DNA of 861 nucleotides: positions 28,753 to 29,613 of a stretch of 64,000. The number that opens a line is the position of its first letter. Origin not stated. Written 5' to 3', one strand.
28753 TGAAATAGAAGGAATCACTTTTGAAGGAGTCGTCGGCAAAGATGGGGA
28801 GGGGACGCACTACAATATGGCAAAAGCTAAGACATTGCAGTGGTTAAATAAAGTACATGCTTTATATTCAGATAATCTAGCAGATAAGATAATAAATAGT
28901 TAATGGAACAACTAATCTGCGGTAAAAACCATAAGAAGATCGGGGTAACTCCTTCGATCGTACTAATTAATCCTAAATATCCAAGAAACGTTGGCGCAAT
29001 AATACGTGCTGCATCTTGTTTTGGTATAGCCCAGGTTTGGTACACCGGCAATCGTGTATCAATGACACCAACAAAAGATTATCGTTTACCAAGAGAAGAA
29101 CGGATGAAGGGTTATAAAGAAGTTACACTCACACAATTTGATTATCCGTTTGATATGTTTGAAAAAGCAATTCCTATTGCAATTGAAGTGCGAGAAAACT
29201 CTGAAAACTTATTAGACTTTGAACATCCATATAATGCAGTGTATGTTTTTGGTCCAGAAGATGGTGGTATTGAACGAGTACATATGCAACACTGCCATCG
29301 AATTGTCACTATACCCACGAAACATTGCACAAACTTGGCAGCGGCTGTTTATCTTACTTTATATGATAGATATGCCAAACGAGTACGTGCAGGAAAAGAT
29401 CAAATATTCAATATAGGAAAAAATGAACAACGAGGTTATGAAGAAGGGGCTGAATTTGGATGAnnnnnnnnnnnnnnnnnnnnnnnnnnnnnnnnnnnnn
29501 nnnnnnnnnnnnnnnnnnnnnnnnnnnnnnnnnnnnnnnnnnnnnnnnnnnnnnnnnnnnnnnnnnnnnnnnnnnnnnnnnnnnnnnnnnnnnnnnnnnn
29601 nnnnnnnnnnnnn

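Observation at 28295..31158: Possible heal-seal-methylate RNA repair cassette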

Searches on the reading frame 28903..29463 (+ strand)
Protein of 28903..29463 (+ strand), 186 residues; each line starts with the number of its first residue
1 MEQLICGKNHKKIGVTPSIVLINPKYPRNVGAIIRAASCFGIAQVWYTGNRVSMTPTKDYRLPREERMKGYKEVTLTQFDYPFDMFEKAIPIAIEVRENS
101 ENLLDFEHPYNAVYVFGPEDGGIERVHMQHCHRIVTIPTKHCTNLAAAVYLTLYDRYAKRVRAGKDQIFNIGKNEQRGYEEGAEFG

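Call 4: search_protein_families(library=pfam, proteins=[window:28903-29463:+], max_evalue=0.01)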
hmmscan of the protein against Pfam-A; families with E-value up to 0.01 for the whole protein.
window:28903-29463:+ (186 aa): 1 family
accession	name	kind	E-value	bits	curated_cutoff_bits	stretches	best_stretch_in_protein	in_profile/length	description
PF00588.24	SpoU_methylase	-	5.5e-19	69.1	29.7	1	19-154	4-142/142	SpoU rRNA Methylase family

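Call 5: search_protein_families(library=phrogs, proteins=[window:28903-29463:+], max_evalue=0.001)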
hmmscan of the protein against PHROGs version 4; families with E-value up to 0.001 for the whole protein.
window:28903-29463:+ (186 aa): 0 families

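Call 8: search_solved_structures(query=window:28903-29463:+, max_evalue=0.01, show_alignments=2)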
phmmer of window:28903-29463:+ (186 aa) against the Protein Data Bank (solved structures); distinct sequences matched with E-value up to 0.01: 5.
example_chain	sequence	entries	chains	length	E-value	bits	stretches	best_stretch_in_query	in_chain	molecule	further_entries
5gmb_A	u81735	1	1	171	0.0014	21.5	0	107-155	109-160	tRNA (cytidine/uridine-2'-O-)-methyltransferase TrmJ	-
5gm8_A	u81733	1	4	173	0.0015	21.5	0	107-155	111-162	tRNA (cytidine/uridine-2'-O-)-methyltransferase TrmJ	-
5gmc_A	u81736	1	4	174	0.0015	21.4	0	107-155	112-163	tRNA (cytidine/uridine-2'-O-)-methyltransferase TrmJ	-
5gra_A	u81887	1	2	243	0.0036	20.2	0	113-156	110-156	tRNA (cytidine/uridine-2'-O-)-methyltransferase TrmJ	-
3onp_A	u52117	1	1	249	0.0093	18.9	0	114-155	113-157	tRNA/rRNA methyltransferase (SpoU)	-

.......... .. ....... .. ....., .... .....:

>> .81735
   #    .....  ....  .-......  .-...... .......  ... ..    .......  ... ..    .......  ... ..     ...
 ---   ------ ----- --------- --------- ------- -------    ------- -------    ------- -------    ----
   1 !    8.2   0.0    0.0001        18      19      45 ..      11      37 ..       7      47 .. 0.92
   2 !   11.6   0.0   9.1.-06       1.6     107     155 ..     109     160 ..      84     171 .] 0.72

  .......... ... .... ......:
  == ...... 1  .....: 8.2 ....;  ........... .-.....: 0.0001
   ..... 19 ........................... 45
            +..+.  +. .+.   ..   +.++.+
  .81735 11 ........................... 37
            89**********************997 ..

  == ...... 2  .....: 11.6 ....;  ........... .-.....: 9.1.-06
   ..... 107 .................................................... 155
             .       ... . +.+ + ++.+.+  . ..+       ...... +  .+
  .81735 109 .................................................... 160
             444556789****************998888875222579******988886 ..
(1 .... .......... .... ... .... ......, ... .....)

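Call 19: find_related_loci(query=window:28903-29463:+, collection=viral_contigs, flank=6000)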
Query window:28903-29463:+ (186 aa) in viral_contigs; peptide patterns used: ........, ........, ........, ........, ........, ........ (x = any residue, [..] = any of these).
7 stretches matched a pattern, but none encodes a relative of the query by tblastn (E <= 1e-3).

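Call 26: search_protein_families(library=ncbifam, proteins=[window:28903-29463:+], max_evalue=0.01)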
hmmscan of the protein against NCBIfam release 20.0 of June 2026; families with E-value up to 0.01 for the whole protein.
window:28903-29463:+ (186 aa): 7 families
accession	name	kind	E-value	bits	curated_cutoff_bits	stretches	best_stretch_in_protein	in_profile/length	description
TIGR00050.1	rRNA_methyl_1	subfamily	5.8e-13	49.3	167.15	2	111-166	105-163/233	TrmJ/YjtD family RNA methyltransferase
TIGR00186.1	rRNA_methyl_3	equivalog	2.1e-06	27.4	160.15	1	19-53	96-130/240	23S rRNA (guanosine(2251)-2'-O)-methyltransferase RlmB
TIGR00185.1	tRNA_yibK_trmL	equivalog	2.6e-05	24.1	190.6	1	19-157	4-145/154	tRNA (uridine(34)/cytosine(34)/5-carboxymethylaminomethyluridine(34)-2'-O)-methyltransferase TrmL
NF007752.0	PRK10433.1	equivalog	0.00055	19.5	212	0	18-52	4-38/228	tRNA/rRNA methyltransferase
NF041077.1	tRNAmeth_TrmJ_Sulfolob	equivalog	0.0018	17.9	350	0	103-164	95-159/229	tRNA (cytidine-2'-O-)-methyltransferase TrmJ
NF011694.0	PRK15114.1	equivalog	0.0029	17.2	280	0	111-155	108-155/246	tRNA (cytosine(32)/uridine(32)-2'-O)-methyltransferase TrmJ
NF008386.0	PRK11181.1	equivalog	0.009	15.3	366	0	26-141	105-220/244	23S rRNA (guanosine(2251)-2'-O)-methyltransferase RlmB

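Call 27: search_protein_families(library=pfam, proteins=[window:28903-29463:+], max_evalue=10)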
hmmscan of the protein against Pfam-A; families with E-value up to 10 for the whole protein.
window:28903-29463:+ (186 aa): 1 family
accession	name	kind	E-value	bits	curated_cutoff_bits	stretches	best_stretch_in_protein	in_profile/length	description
PF00588.24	SpoU_methylase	-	5.5e-19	69.1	29.7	1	19-154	4-142/142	SpoU rRNA Methylase family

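Call 36: find_homologous_proteins(query=window:28903-29463:+, max_evalue=0.001)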
Query window:28903-29463:+ (186 aa): 2907 proteins with E <= 0.001 among 3101 candidates; the best 120 are listed.
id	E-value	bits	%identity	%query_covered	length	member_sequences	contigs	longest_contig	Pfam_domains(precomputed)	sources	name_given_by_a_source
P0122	7.9e-95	334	78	97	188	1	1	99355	PF00588.25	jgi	jgi:tRNA(Leu) C34 or U34 (ribose-2'-O)-methylase TrmL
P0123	7.2e-86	305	70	98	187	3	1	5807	PF00588.25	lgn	-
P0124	1.2e-85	304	100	72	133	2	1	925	PF00588.25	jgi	jgi:tRNA(Leu) C34 or U34 (ribose-2'-O)-methylase TrmL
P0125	1.1e-75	271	66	94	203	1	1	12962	PF00588.25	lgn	-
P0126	5.6e-74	266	66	99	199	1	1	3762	PF00588.25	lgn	-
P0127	1.7e-72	261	61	99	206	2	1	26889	PF00588.25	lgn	-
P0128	2.1e-71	257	64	96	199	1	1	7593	PF00588.25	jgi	jgi:tRNA(Leu) C34 or U34 (ribose-2'-O)-methylase TrmL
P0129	3.0e-71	257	61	99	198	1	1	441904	PF00588.25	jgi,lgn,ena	-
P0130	6.5e-71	256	62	96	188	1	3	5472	PF00588.25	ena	-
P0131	8.6e-71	255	62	98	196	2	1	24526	PF00588.25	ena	-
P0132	1.1e-70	255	61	97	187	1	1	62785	PF00588.25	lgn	-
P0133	1.7e-70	254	61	99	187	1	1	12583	PF00588.25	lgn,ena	-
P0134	2.1e-70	254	69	83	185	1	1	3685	PF00588.25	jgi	-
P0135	4.4e-70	253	60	99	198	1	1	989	PF00588.25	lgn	-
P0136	4.5e-70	253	65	96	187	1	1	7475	PF00588.25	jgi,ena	-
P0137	1.6e-69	251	64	95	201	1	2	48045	PF00588.25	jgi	jgi:tRNA(Leu) C34 or U34 (ribose-2'-O)-methylase TrmL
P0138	2.2e-69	251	63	97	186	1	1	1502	PF00588.25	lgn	-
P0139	2.3e-69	251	66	85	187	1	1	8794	PF00588.25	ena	-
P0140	2.4e-69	251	61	99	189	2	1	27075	PF00588.25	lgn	-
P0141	3.2e-69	250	62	96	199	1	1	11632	PF00588.25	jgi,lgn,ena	-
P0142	3.6e-69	250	59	97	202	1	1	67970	PF00588.25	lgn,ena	-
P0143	6.2e-69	249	62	97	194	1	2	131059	PF00588.25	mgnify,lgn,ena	mgnify:CR=1 FL=1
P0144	9.7e-69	249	63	96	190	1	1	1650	PF00588.25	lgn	-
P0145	1.2e-68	248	59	99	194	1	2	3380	PF00588.25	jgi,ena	-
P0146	1.5e-68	248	62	91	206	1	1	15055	PF00588.25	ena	-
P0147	1.5e-68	248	61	93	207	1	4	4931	PF00588.25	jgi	jgi:tRNA(Leu) C34 or U34 (ribose-2'-O)-methylase TrmL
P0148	2.0e-68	248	63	96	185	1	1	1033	PF00588.25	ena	-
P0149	2.2e-68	248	61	96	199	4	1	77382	PF00588.25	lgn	-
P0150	2.2e-68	248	60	96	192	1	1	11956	PF00588.25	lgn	-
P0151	2.6e-68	247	63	95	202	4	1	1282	PF00588.25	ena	-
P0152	2.6e-68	247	62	96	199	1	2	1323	PF00588.25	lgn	-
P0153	2.8e-68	247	63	96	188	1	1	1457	PF00588.25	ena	-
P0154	3.6e-68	247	64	87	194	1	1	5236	PF00588.25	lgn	-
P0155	5.1e-68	246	60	99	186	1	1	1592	PF00588.25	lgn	-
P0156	5.4e-68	246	61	96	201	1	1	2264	PF00588.25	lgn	-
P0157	6.5e-68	246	61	95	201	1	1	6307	PF00588.25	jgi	jgi:tRNA(Leu) C34 or U34 (ribose-2'-O)-methylase TrmL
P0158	7.8e-68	246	61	95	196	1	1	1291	PF00588.25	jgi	jgi:tRNA C32,U32 (ribose-2'-O)-methylase TrmJ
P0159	8.9e-68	246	59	99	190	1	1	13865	PF00588.25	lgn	-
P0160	9.5e-68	246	63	89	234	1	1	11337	PF00588.25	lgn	-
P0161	9.6e-68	246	69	83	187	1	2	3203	PF00588.25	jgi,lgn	-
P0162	9.6e-68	246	62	94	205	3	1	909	PF00588.25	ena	-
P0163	1.6e-67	245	61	96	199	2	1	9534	PF00588.25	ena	-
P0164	1.7e-67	245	65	87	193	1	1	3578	PF00588.25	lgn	-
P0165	1.8e-67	245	57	98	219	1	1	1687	PF00588.25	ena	-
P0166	1.9e-67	245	61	99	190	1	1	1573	PF00588.25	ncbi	-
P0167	2.0e-67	244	68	82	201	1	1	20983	PF00588.25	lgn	-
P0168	2.1e-67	244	61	96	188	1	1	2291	PF00588.25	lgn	-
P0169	2.2e-67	244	62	97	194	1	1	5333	PF00588.25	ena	-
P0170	3.5e-67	244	66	84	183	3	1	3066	PF00588.25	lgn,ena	-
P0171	4.0e-67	243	58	98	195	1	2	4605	PF00588.25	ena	-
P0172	4.2e-67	243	64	85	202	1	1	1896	PF00588.25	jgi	jgi:tRNA(Leu) C34 or U34 (ribose-2'-O)-methylase TrmL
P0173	5.2e-67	243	67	85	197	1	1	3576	PF00588.25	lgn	-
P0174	5.3e-67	243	62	92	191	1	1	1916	PF00588.25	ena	-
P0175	6.0e-67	243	61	96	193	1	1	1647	PF00588.25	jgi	jgi:tRNA(Leu) C34 or U34 (ribose-2'-O)-methylase TrmL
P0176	8.3e-67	242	59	96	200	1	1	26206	PF00588.25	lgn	-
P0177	8.6e-67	242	66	85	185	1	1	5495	PF00588.25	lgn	-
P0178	9.0e-67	242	61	89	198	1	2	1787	PF00588.25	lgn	-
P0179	1.1e-66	242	61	89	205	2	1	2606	PF00588.25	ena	-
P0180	1.1e-66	242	60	95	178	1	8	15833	PF00588.25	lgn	-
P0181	1.4e-66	242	67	85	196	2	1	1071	PF00588.25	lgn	-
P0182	1.5e-66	242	61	98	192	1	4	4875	PF00588.25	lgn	-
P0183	2.2e-66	241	59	100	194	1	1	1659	PF00588.25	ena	-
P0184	2.2e-66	241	65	94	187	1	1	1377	PF00588.25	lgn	-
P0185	2.3e-66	241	62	97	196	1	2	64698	PF00588.25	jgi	jgi:tRNA(Leu) C34 or U34 (ribose-2'-O)-methylase TrmL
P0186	2.6e-66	241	62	96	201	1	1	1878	PF00588.25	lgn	-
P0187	2.9e-66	241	67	86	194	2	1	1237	PF00588.25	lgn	-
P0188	2.9e-66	241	62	95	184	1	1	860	PF00588.25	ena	-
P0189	3.2e-66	241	65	88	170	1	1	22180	PF00588.25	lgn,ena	-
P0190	3.2e-66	241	63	90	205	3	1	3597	PF00588.25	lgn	-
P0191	3.6e-66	240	61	92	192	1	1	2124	PF00588.25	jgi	jgi:tRNA(Leu) C34 or U34 (ribose-2'-O)-methylase TrmL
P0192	3.9e-66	240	59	98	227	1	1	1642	PF00588.25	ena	-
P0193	4.2e-66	240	62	92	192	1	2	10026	PF00588.25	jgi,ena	-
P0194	4.3e-66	240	62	94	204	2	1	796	PF00588.25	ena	-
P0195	4.7e-66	240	68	82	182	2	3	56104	PF00588.25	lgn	-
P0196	4.9e-66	240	62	99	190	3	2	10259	PF00588.25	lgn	-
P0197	5.0e-66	240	61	92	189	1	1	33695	PF00588.25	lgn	-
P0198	5.2e-66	240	66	88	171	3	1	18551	PF00588.25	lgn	-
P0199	5.4e-66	240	57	99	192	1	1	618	PF00588.25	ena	-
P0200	5.8e-66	240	57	99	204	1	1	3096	PF00588.25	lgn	-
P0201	5.9e-66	240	60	95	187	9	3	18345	PF00588.25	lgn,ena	-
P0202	7.0e-66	239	65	85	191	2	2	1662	PF00588.25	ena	-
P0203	7.2e-66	239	59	97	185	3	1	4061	PF00588.25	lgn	-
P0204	8.2e-66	239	67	80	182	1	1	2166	PF00588.25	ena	-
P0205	9.4e-66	239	60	99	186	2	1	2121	PF00588.25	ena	-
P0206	1.0e-65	239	60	96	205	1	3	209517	PF00588.25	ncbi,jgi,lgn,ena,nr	ncbi:MAG TPA: TrmH family RNA methyltransferase [Methanofastidiosum sp.]|nr:TrmH family RNA methyltr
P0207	1.1e-65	239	65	90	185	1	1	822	PF00588.25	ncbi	-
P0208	1.1e-65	239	57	97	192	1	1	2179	PF00588.25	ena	-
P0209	1.2e-65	239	55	98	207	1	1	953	PF00588.25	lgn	-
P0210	1.3e-65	239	59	96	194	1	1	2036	PF00588.25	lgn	-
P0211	1.6e-65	238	63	93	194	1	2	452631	PF00588.25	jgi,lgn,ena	-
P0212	1.8e-65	238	61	92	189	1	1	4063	PF00588.25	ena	-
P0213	2.0e-65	238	61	89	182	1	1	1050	PF00588.25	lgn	-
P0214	2.1e-65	238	60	95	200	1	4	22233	PF00588.25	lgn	-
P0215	2.5e-65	238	69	85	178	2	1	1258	PF00588.25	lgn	-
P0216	2.8e-65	238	59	95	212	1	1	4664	PF00588.25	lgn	-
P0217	3.3e-65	237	65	83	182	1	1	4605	PF00588.25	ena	-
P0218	4.3e-65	237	63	89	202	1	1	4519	PF00588.25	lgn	-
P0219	4.6e-65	237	58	97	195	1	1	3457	PF00588.25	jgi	jgi:tRNA(Leu) C34 or U34 (ribose-2'-O)-methylase TrmL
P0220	4.8e-65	237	58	97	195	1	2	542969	PF00588.25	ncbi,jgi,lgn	jgi:tRNA(Leu) C34 or U34 (ribose-2'-O)-methylase TrmL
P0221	4.9e-65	237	61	95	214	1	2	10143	PF00588.25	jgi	-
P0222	5.2e-65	237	59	97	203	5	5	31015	PF00588.25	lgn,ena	-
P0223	5.6e-65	237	59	97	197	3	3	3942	PF00588.25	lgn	-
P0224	5.6e-65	237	57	97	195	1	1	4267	PF00588.25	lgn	-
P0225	5.6e-65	237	59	93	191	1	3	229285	PF00588.25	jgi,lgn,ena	jgi:tRNA(Leu) C34 or U34 (ribose-2'-O)-methylase TrmL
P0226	5.8e-65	236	63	95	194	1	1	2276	PF00588.25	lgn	-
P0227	6.3e-65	236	62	96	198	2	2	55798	PF00588.25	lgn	-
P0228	6.5e-65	236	64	85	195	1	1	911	PF00588.25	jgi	jgi:tRNA(Leu) C34 or U34 (ribose-2'-O)-methylase TrmL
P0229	6.5e-65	236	61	96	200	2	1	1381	PF00588.25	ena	-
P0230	7.1e-65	236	64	87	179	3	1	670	PF00588.25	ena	-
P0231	7.3e-65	236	61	92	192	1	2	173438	PF00588.25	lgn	-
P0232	7.4e-65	236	58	96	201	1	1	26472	PF00588.25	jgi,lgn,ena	-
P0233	8.6e-65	236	59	99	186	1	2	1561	PF00588.25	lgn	-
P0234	8.7e-65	236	60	96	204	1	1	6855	PF00588.25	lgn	-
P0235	9.3e-65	236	56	97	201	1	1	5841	PF00588.25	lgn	-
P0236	9.3e-65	236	62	95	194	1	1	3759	PF00588.25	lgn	-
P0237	9.4e-65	236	60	97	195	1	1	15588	PF00588.25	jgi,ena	-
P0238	9.9e-65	236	64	94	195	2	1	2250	PF00588.25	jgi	jgi:tRNA(Leu) C34 or U34 (ribose-2'-O)-methylase TrmL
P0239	9.9e-65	236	67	85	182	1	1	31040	PF00588.25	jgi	jgi:tRNA(Leu) C34 or U34 (ribose-2'-O)-methylase TrmL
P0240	1.0e-64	236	57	97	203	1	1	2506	PF00588.25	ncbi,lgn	-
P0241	1.1e-64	236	57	96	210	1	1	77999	PF00588.25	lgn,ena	-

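Call 37: find_encoding_contigs(protein=P0122, flank=8000, max_places=2)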
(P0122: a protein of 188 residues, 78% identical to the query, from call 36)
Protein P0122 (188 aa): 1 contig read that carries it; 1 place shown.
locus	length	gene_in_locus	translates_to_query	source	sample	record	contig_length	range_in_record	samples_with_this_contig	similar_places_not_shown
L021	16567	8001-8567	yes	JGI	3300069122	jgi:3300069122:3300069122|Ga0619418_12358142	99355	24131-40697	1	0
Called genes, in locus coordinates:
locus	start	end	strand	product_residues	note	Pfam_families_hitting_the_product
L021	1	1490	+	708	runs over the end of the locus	PF21995:RNR-II_ins_dom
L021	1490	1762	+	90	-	-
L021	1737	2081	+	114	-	-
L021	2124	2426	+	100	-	-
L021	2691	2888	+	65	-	-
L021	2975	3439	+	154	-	-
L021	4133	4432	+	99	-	-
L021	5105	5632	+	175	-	-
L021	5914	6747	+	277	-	-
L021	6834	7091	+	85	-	-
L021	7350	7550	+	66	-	-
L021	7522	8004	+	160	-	-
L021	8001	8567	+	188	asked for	PF00588:SpoU_methylase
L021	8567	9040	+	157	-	-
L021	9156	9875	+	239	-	PF13328:HD_4, PF26761:Acb5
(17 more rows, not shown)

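Call 38: find_encoding_contigs(protein=P0220, flank=6000, max_places=2)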
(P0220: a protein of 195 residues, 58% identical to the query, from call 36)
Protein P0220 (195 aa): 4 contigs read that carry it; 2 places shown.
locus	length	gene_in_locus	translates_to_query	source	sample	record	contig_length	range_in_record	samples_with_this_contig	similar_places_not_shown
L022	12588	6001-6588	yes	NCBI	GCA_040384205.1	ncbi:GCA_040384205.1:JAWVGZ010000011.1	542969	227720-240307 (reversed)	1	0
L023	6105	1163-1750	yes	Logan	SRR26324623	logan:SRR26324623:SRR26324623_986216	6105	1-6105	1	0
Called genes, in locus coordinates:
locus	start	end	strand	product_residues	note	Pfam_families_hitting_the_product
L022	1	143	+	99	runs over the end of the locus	-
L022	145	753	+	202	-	-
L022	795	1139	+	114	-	-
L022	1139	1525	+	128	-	-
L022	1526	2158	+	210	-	PF13578:Methyltransf_24 (faint)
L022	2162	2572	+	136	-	-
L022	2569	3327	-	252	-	-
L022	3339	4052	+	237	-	PF09414:RNA_ligase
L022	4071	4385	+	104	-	-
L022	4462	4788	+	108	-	PF19663:DUF6166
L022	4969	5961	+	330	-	-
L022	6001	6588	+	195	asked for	PF00588:SpoU_methylase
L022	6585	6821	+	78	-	-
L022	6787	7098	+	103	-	-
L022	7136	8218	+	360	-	PF00004:AAA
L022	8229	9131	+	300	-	PF08401:ArdcN, PF18818:MPTase-PolyVal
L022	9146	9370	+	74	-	-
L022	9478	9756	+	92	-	-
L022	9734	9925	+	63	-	-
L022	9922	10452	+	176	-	PF01661:Macro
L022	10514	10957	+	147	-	-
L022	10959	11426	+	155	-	-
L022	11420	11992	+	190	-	-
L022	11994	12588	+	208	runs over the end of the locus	-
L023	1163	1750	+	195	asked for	PF00588:SpoU_methylase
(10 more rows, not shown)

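Call 39: find_encoding_contigs(protein=P0129, flank=6000, max_places=2)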
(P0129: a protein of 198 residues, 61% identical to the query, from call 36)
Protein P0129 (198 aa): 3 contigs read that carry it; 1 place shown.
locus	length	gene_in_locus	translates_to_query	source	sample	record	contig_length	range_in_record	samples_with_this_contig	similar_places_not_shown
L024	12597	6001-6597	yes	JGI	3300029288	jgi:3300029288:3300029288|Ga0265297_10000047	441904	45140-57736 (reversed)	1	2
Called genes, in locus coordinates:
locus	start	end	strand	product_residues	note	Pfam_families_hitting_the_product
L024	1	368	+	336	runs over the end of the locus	PF00709:Adenylsucc_synt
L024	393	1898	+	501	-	PF13392:HNH_3, PF00478:IMPDH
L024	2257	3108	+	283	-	-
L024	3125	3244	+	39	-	-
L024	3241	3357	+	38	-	-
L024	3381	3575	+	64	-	-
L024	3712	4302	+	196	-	PF11238:DUF3039 (faint)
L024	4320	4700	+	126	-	-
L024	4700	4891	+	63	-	-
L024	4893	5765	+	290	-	PF04055:Radical_SAM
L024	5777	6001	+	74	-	-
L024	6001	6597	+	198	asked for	PF00588:SpoU_methylase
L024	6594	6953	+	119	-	-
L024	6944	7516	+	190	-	PF22075:DUF6939 (weak)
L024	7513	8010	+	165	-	-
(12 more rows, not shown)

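Call 50: search_solved_structures(query=A4, max_evalue=0.001, show_alignments=1)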
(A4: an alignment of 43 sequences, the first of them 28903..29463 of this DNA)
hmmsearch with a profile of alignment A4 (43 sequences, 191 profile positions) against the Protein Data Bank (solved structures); distinct sequences matched with E-value up to 0.001: 12.
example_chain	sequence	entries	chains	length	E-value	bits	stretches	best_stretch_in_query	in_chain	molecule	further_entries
5gra_A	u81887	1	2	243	1.9e-05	27.3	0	16-45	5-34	tRNA (cytidine/uridine-2'-O-)-methyltransferase TrmJ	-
5gmb_A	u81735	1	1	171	3.6e-05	26.4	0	104-157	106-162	tRNA (cytidine/uridine-2'-O-)-methyltransferase TrmJ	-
5gm8_A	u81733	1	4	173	3.8e-05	26.3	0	104-157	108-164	tRNA (cytidine/uridine-2'-O-)-methyltransferase TrmJ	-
5gmc_A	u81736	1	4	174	3.8e-05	26.3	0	104-157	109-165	tRNA (cytidine/uridine-2'-O-)-methyltransferase TrmJ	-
3ic6_A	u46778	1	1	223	6.6e-05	25.5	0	101-163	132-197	Putative methylase family protein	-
1zjr_A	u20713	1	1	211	0.00021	23.9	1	22-169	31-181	tRNA (Guanosine-2'-O-)-methyltransferase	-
4xbo_A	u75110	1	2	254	0.00023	23.7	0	114-159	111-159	tRNA (cytidine/uridine-2'-O-)-methyltransferase TrmJ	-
4cnd_A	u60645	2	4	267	0.00025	23.6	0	114-159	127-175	TRNA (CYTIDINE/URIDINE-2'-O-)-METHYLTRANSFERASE TRMJ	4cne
3ilk_A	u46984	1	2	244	0.00031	23.3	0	19-166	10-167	Uncharacterized tRNA/rRNA methyltransferase HI0380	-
3l8u_A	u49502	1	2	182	0.00041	22.9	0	19-164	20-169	Putative rRNA methylase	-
7e3t_A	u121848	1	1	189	0.00083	21.9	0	18-156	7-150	Putative tRNA (cytidine(34)-2'-O)-methyltransferase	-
7edc_A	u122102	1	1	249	0.0009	21.8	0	19-166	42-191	tRNA (guanosine(18)-2'-O)-methyltransferase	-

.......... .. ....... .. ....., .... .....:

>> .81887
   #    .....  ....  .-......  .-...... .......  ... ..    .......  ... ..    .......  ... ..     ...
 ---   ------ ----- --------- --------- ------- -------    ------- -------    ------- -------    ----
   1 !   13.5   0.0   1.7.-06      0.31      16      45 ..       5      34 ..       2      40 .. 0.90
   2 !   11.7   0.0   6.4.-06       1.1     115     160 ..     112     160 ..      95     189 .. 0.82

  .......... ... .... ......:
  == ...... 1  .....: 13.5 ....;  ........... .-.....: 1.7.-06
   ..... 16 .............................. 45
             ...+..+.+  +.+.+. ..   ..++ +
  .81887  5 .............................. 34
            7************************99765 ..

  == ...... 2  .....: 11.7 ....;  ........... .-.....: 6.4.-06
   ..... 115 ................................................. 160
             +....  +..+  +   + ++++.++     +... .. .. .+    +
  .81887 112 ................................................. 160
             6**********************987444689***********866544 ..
